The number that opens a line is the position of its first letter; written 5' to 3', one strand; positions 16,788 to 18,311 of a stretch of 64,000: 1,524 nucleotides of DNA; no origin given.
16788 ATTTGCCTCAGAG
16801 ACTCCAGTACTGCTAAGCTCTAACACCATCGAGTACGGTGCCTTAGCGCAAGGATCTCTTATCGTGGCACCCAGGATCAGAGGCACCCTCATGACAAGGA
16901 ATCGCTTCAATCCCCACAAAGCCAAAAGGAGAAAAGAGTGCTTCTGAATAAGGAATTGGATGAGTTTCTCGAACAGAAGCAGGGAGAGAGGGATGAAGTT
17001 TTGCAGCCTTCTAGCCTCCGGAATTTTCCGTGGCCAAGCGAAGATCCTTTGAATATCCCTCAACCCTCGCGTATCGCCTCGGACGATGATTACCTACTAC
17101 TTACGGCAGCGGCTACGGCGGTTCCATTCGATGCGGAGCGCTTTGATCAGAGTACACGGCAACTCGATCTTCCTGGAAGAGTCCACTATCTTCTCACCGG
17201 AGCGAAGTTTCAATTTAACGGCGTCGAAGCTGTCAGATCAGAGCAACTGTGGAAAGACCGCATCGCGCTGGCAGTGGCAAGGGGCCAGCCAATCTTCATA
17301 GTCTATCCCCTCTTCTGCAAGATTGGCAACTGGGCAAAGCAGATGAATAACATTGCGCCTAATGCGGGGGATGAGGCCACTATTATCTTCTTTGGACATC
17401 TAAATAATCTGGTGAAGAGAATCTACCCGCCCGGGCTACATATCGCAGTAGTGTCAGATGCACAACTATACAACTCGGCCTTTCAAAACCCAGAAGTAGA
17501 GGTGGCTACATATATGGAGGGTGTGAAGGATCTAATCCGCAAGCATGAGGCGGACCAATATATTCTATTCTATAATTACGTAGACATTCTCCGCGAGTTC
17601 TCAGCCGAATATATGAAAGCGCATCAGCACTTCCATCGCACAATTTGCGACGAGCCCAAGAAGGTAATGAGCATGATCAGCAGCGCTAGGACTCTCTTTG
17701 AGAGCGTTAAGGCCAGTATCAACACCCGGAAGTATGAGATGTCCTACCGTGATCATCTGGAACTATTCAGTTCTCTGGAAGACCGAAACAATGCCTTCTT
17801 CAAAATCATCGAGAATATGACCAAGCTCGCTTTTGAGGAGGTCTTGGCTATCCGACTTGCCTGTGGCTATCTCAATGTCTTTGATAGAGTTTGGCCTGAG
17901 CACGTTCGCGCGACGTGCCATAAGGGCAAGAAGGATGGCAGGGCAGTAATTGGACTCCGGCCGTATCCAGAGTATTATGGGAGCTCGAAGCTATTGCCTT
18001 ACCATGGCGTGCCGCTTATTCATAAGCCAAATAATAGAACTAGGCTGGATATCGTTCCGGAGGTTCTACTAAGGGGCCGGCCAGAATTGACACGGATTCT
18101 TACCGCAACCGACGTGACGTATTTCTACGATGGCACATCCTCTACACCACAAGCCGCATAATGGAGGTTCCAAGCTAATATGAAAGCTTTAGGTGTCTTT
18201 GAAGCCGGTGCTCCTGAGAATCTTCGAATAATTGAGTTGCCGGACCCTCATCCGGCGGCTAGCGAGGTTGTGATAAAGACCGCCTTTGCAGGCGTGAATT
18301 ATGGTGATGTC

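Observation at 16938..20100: Unusual three-gene small-molecule cluster on the element: PvcA/Dit1-like isonitrile synthase, MDR quinone-oxidoreductase and ComB-like phosphatase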

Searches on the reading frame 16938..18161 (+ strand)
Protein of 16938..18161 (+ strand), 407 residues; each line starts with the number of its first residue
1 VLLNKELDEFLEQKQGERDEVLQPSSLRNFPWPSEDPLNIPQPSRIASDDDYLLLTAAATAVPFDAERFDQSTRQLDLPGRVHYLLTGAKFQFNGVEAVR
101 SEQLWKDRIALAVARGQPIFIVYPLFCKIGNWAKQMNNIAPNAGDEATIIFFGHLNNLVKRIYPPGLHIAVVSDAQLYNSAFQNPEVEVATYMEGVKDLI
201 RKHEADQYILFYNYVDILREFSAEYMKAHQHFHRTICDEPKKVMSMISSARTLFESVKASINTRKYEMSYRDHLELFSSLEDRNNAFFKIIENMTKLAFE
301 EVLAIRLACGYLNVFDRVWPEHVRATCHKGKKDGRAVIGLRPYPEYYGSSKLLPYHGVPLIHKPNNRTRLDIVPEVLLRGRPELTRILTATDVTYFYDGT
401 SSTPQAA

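Call 3: search_protein_families(library=pfam, proteins=[window:16938-18161:+], max_evalue=0.01)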
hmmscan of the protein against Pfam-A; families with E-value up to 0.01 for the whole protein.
window:16938-18161:+ (407 aa): 1 family
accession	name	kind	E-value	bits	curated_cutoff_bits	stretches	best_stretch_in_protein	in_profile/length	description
PF05141.17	DIT1_PvcA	-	1e-14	55.1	26.4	1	112-358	4-248/273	Pyoverdine/dityrosine biosynthesis protein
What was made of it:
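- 16938..18161 (+): Gene 1: divergent DIT1/PvcA/IsnA-fold enzyme (407 aa), window-type subclade with gene order DIT1 then MDR. PF05141 55.1 bits, E 1e-14 (call 3).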

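Call 4: search_protein_families(library=ncbifam, proteins=[window:16938-18161:+], max_evalue=0.01)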
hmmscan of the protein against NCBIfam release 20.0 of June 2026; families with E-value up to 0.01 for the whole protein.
window:16938-18161:+ (407 aa): 1 family
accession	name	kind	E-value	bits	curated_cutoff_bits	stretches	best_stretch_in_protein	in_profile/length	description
NF045653.1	TyIsonSynPvcA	equivalog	1.8e-08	33.7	600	1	103-244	40-182/315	L-tyrosine isonitrile synthase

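Call 5: search_protein_families(library=padloc, proteins=[window:16938-18161:+], max_evalue=0.1)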
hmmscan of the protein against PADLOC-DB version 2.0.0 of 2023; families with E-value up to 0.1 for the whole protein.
window:16938-18161:+ (407 aa): 0 families

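Call 8: find_homologous_proteins(query=window:16938-18161:+, max_evalue=0.001)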
Query window:16938-18161:+ (407 aa): 53 proteins with E <= 0.001 among 5926 candidates.
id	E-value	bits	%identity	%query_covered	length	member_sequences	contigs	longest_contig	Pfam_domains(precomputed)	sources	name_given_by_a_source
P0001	4.0e-277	936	100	100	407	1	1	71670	PF05141.18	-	-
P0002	1.0e-220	751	78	99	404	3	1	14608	PF05141.18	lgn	-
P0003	3.4e-144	499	57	96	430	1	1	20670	PF05141.18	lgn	-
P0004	8.7e-141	487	57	96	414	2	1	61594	PF05141.18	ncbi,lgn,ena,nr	ncbi:MAG TPA: L-tyrosine/L-tryptophan isonitrile synthase family protein [Frankiaceae bacterium]|nr:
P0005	5.4e-138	478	52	94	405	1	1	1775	PF05141.18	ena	-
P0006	8.5e-138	478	55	94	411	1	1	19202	PF05141.18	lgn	-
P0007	1.0e-136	474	53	95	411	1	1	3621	PF05141.18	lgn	-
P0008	5.0e-130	452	52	99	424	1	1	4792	PF05141.18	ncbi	-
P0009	2.0e-126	440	53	95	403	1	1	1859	PF05141.18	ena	-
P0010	1.7e-120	421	49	97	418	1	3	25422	PF05141.18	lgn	-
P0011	2.7e-111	390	47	94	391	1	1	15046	PF05141.18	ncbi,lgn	-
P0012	9.5e-101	356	45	96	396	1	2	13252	PF05141.18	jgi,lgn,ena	-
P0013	2.4e-99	351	44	95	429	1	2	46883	PF05141.18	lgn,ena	-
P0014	3.4e-98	347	43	93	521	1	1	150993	PF05141.18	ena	-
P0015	1.8e-93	332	43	93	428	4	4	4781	PF05141.18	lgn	-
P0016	1.1e-90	322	42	93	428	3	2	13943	PF05141.18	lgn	-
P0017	2.9e-89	318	43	95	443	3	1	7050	PF05141.18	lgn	-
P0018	1.2e-88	316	40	93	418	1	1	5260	PF05141.18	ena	-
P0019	4.8e-88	314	41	93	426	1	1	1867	PF05141.18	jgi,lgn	-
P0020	8.5e-88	313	40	95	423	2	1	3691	PF05141.18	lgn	-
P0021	1.3e-87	312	40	93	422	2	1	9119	PF05141.18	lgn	-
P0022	2.2e-87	312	42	93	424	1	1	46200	PF05141.18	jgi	jgi:pyoverdine/dityrosine biosynthesis protein Dit1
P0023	4.9e-87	310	42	93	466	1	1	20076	PF07295.18,PF05141.18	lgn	-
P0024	1.0e-86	309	41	93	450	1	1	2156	PF05141.18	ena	-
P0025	1.3e-86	309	40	91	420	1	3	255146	PF05141.18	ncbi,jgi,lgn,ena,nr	ncbi:MAG: hypothetical protein FP824_06125 [Euryarchaeota archaeon]|nr:hypothetical protein [Euryarc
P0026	1.5e-86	309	41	93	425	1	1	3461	PF05141.18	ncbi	-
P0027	5.4e-86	307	40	95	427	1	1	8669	PF05141.18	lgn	-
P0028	1.7e-85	305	42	93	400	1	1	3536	PF05141.18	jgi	-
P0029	2.1e-85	305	42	86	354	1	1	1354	PF05141.18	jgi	jgi:pyoverdine/dityrosine biosynthesis protein Dit1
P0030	2.1e-85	305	40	93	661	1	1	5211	PF13419.13,PF00702.33,PF13242.13,PF05141.18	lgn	-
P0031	3.7e-85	304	39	97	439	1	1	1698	PF05141.18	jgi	jgi:pyoverdine/dityrosine biosynthesis protein Dit1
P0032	6.7e-85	303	39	94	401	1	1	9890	PF05141.18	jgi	jgi:pyoverdine/dityrosine biosynthesis protein Dit1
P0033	7.7e-85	303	39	93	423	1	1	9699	PF05141.18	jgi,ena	-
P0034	1.3e-84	302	40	95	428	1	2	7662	PF05141.18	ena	-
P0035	1.6e-84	302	40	93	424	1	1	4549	PF05141.18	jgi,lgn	jgi:pyoverdine/dityrosine biosynthesis protein Dit1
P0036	2.0e-83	299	39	95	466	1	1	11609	PF05141.18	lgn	-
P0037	3.0e-83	298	41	93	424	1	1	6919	PF05141.18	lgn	-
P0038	5.0e-83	297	43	91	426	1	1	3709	PF05141.18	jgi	jgi:hypothetical protein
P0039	8.8e-83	296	39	93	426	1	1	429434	PF05141.18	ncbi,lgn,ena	-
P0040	3.7e-82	294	40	93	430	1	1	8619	PF05141.18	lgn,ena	-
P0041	9.8e-82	293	40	93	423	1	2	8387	PF05141.18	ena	-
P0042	3.7e-81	291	39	94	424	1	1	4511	PF05141.18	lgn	-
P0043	4.0e-81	291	41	88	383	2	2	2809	PF05141.18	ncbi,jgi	-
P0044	4.8e-81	291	39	93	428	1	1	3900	PF05141.18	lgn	-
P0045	7.5e-81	290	39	94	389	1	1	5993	PF05141.18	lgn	-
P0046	1.2e-78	283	41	83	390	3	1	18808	PF05141.18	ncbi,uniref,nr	ncbi:L-tyrosine/L-tryptophan isonitrile synthase family protein [Streptomyces sp. CJ_13]|uniref:L-ty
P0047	1.1e-77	280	39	93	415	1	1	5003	PF05141.18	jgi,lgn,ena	-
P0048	1.4e-77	279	40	91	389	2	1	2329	PF05141.18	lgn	-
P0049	3.0e-77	278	42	81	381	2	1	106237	PF05141.18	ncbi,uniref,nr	ncbi:L-tyrosine/L-tryptophan isonitrile synthase family protein [Streptomyces sp. SAJ15]|uniref:L-ty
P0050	1.5e-76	276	41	91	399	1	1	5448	PF05141.18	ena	-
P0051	4.9e-73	264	39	93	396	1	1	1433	PF05141.18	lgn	-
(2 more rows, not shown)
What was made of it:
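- Sources name the homologues as the L-tyrosine/L-tryptophan isonitrile synthase family (call 8).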

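Call 9: find_encoding_contigs(protein=P0004, flank=8000, max_places=2)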
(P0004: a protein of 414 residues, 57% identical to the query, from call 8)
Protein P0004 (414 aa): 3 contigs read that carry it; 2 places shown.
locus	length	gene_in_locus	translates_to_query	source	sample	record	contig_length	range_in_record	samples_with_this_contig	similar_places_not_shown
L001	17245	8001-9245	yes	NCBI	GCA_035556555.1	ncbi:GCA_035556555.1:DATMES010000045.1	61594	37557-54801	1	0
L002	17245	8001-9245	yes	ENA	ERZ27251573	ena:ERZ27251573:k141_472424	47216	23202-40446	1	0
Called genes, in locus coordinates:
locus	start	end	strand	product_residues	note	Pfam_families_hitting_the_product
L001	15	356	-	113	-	PF11774:Lsr2, PF23359:Lsr2_DNA-bd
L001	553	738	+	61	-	PF12728:HTH_17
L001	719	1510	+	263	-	-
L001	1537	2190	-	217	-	-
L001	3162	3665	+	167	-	PF09056:Phospholip_A2_3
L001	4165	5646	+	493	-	PF07676:PD40 (faint), PF26549:Tricorn_N (faint)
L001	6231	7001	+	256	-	-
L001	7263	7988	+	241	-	PF23441:SDR (weak), PF00106:adh_short, PF08659:KR, PF13561:adh_short_C2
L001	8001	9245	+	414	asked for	PF05141:DIT1_PvcA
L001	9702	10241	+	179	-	PF00107:ADH_zinc_N, PF13602:ADH_zinc_N_2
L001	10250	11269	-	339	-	-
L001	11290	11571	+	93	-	-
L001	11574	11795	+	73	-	-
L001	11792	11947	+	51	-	-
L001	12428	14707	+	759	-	PF02534:T4SS-DNA_transf (faint), PF10412:TrwB_AAD_bind (faint), PF12696:TraG-D_C (weak)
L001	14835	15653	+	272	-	PF13814:Replic_Relax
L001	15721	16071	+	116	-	PF12844:HTH_19, PF13560:HTH_31, PF20432:Xre-like-HTH (faint), PF01381:HTH_3, PF13443:HTH_26 (weak)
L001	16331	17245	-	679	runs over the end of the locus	-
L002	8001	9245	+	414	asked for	PF05141:DIT1_PvcA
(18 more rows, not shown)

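Call 10: find_encoding_contigs(protein=P0025, flank=8000, max_places=2)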
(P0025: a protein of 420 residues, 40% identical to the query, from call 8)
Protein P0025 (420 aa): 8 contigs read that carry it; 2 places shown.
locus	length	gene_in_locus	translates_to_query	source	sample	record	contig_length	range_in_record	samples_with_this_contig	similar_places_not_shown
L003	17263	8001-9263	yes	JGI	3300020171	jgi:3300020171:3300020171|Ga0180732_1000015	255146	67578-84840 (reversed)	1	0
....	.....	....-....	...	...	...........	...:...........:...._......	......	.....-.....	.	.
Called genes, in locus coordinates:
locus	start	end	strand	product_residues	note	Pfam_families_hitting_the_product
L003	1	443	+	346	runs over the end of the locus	-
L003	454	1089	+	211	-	-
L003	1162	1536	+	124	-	-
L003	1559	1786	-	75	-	-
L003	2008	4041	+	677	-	-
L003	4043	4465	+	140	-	PF26406:DUF8104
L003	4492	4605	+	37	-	-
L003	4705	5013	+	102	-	-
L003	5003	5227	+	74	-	-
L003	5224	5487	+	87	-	-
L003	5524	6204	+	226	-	PF02384:N6_Mtase, PF13847:Methyltransf_31 (faint), PF13649:Methyltransf_25 (weak)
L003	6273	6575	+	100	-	-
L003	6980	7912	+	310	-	PF08240:ADH_N, PF00107:ADH_zinc_N, PF13602:ADH_zinc_N_2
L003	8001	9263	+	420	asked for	PF05141:DIT1_PvcA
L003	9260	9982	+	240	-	PF00106:adh_short, PF01370:Epimerase (weak), PF08659:KR, PF13561:adh_short_C2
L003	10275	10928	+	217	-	PF13546:DDE_5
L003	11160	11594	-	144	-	-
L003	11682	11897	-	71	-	-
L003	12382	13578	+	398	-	PF00589:Phage_integrase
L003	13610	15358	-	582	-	PF10088:DUF2326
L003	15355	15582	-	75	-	PF20293:MC6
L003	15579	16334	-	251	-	PF20275:CTD10 (weak)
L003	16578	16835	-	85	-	-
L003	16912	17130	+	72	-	-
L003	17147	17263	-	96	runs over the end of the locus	-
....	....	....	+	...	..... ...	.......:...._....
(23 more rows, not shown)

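Call 11: find_encoding_contigs(protein=P0049, flank=8000, max_places=2)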
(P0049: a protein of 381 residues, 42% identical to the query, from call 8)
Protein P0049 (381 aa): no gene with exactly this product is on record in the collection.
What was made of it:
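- Tried and rejected: Look-up of the Streptomyces homologue P0049 failed (call 11), so the context in cultured Streptomyces remains unknown.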

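Call 13: find_encoding_contigs(protein=P0039, flank=8000, max_places=1)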
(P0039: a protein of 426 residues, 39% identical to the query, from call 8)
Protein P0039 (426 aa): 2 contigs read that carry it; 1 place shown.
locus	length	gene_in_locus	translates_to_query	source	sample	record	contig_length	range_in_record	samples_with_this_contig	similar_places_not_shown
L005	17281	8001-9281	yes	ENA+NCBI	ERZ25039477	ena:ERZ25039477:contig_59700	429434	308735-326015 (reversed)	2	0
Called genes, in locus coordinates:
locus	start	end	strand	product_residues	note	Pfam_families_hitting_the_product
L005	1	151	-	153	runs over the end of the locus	PF26481:DUF8154 (weak)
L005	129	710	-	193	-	PF18765:Polbeta (weak)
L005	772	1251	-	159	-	PF06114:Peptidase_M78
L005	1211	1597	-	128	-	PF12844:HTH_19 (weak), PF13560:HTH_31, PF01381:HTH_3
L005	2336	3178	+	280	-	PF13814:Replic_Relax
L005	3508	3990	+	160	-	PF04002:RadC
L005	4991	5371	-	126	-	-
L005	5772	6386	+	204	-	-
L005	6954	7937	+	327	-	PF08240:ADH_N, PF00107:ADH_zinc_N, PF13602:ADH_zinc_N_2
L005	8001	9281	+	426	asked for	PF05141:DIT1_PvcA (weak)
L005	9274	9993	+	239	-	PF00106:adh_short, PF08659:KR, PF13561:adh_short_C2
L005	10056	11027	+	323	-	PF04909:Amidohydro_2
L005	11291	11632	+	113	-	-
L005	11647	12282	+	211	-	PF02534:T4SS-DNA_transf (weak), PF12696:TraG-D_C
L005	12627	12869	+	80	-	-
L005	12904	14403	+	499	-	PF19614:DUF6119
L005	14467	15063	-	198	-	-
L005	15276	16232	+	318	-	PF00145:DNA_methylase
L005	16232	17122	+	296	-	PF09015:NgoMIV_restric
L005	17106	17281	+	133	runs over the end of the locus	PF03852:Vsr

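Call 14: find_encoding_contigs(protein=P0014, flank=8000, max_places=1)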
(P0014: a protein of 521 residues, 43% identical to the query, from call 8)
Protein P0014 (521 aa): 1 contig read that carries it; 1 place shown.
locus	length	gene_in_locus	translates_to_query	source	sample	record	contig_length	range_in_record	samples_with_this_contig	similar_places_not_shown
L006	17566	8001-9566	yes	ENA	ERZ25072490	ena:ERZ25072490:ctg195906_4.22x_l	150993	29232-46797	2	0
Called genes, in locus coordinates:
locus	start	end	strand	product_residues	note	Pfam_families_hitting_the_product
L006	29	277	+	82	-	-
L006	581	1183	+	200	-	-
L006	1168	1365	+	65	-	-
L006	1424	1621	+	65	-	-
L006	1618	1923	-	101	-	-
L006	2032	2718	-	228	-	-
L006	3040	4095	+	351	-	PF00239:Resolvase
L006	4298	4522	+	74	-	-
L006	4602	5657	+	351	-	-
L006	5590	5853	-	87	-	-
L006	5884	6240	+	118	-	-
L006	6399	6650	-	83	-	-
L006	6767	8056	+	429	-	PF00211:Guanylate_cyc, PF14326:DUF4384 (weak)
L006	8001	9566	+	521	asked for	PF05141:DIT1_PvcA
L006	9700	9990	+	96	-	PF02668:TauD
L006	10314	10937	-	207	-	PF07638:Sigma70_ECF, PF04545:Sigma70_r4, PF08281:Sigma70_r4_2 (weak)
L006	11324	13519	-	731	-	PF00656:Peptidase_C14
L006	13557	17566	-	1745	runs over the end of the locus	PF00069:Pkinase, PF03109:ABC1 (weak), PF07714:PK_Tyr_Ser-Thr, PF13191:AAA_16, PF20703:nSTAND1, PF17874:TPR_MalT, PF13424:TPR_12, PF12770:CHAT, +2 more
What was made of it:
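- One relative (L006) has a TauD-family fragment next to it (call 14).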

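Call 15: find_encoding_contigs(protein=P0030, flank=8000, max_places=1)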
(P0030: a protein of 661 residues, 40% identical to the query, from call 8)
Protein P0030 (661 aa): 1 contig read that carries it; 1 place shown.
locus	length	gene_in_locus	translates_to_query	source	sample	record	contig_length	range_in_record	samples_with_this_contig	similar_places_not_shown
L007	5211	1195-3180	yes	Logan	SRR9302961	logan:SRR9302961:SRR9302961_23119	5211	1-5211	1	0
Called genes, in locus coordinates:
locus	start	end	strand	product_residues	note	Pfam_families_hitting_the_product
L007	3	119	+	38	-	?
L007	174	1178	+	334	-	PF00561:Abhydrolase_1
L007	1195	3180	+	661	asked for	PF00702:Hydrolase, PF13419:HAD_2, PF13242:Hydrolase_like (weak), PF05141:DIT1_PvcA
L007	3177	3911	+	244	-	PF00106:adh_short, PF08659:KR, PF13561:adh_short_C2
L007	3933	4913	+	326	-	PF08240:ADH_N, PF00107:ADH_zinc_N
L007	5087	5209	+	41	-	?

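Call 17: find_related_loci(query=A1, collection=genome_contigs, flank=8000)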
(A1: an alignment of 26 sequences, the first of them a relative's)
Query A1 (407 aa) in genome_contigs; peptide patterns used: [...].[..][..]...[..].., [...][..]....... (x = any residue, [..] = any of these).
36 stretches matched a pattern; 9 encode a relative of the query (tblastn E <= 1e-3); 9 distinct loci.
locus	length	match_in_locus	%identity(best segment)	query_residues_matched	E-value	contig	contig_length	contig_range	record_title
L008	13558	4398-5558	47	19-400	6e-117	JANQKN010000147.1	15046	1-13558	MAG: Flavobacteriaceae bacterium isolate PL25a_bin.158 k99_289202, whole genome shotgun sequence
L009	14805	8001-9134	40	16-387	5e-93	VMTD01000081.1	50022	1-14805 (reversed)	MAG: Methanobacteriota archaeon isolate S2_100 k141_297931, whole genome shotgun sequence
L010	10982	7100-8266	38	17-397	9e-90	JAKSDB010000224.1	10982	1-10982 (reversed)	MAG: Chlorobiales bacterium isolate MAG.374 k141_6741152, whole genome shotgun sequence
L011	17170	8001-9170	39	20-397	2e-88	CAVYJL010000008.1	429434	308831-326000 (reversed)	MAG: uncultured Coriobacteriia bacterium isolate MFD01299.bin.2.183 genome assembly, contig: contig_59700, whole genome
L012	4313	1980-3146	42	15-399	9e-89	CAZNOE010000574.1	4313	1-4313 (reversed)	MAG TPA_asm: uncultured Bifidobacteriaceae bacterium isolate SRP119689_co1_68 genome assembly, contig: NODE_35224_length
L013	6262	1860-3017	40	20-405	2e-84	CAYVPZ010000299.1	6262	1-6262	MAG TPA_asm: uncultured Solibacteraceae bacterium isolate binchicken_co3_134 genome assembly, contig: NODE_40988_length_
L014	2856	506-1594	39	17-387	1e-82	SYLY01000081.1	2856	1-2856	MAG: Acidobacteria bacterium isolate F1-80-MAGs082 F1-80__c129013, whole genome shotgun sequence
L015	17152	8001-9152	40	20-397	1e-90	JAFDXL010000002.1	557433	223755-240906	MAG: Bacteroidetes bacterium isolate SZAS-24 BACT-AMP-6__2__length-557433, whole genome shotgun sequence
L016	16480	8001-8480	27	178-338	7e-18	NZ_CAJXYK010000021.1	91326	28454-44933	MAG: uncultured Thiohalocapsa sp. isolate SRR4030058_bin.7_MetaBAT_v2.12.1_MAG, whole genome shotgun sequence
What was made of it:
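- The distribution is patchy and rare, with 9 of 185,579 species genomes (call 17).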

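Call 18: find_related_loci(query=A1, collection=viral_contigs, flank=8000)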
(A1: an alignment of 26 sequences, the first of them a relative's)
Query A1 (407 aa) in viral_contigs; peptide patterns used: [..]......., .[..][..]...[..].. (x = any residue, [..] = any of these).
5 stretches matched a pattern, but none encodes a relative of the query by tblastn (E <= 1e-3).

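Call 19: find_related_loci(query=A1, collection=metagenome_contigs, flank=8000)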
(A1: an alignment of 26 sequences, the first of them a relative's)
Query A1 (407 aa) in metagenome_contigs; peptide patterns used: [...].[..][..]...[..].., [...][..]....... (x = any residue, [..] = any of these).
55 stretches matched a pattern; 21 encode a relative of the query (tblastn E <= 1e-3); 21 distinct loci.
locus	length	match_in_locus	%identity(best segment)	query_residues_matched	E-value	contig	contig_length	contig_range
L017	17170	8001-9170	57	10-400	2e-142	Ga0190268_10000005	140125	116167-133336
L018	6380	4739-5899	45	18-406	2e-108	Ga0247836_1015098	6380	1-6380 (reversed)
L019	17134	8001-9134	40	16-387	7e-93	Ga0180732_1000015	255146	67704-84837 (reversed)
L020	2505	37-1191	42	20-397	4e-94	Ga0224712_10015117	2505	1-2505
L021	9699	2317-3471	39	20-397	2e-89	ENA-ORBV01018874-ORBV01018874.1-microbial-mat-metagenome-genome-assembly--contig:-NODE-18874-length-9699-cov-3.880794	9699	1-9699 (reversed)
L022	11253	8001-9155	40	20-397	4e-87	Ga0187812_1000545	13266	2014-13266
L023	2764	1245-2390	38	23-400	9e-87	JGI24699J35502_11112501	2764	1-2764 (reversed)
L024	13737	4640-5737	39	23-387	1e-84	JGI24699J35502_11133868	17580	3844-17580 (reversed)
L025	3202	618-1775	40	20-405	3e-85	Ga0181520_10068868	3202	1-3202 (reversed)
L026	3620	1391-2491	40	19-388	9e-84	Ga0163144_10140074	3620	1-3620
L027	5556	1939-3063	41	19-397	5e-83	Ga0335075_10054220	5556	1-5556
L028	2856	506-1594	39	17-387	2e-82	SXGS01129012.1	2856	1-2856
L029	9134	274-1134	41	120-401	4e-70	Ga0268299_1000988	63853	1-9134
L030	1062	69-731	40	182-397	2e-52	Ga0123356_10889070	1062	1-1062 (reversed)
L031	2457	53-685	39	184-392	5e-44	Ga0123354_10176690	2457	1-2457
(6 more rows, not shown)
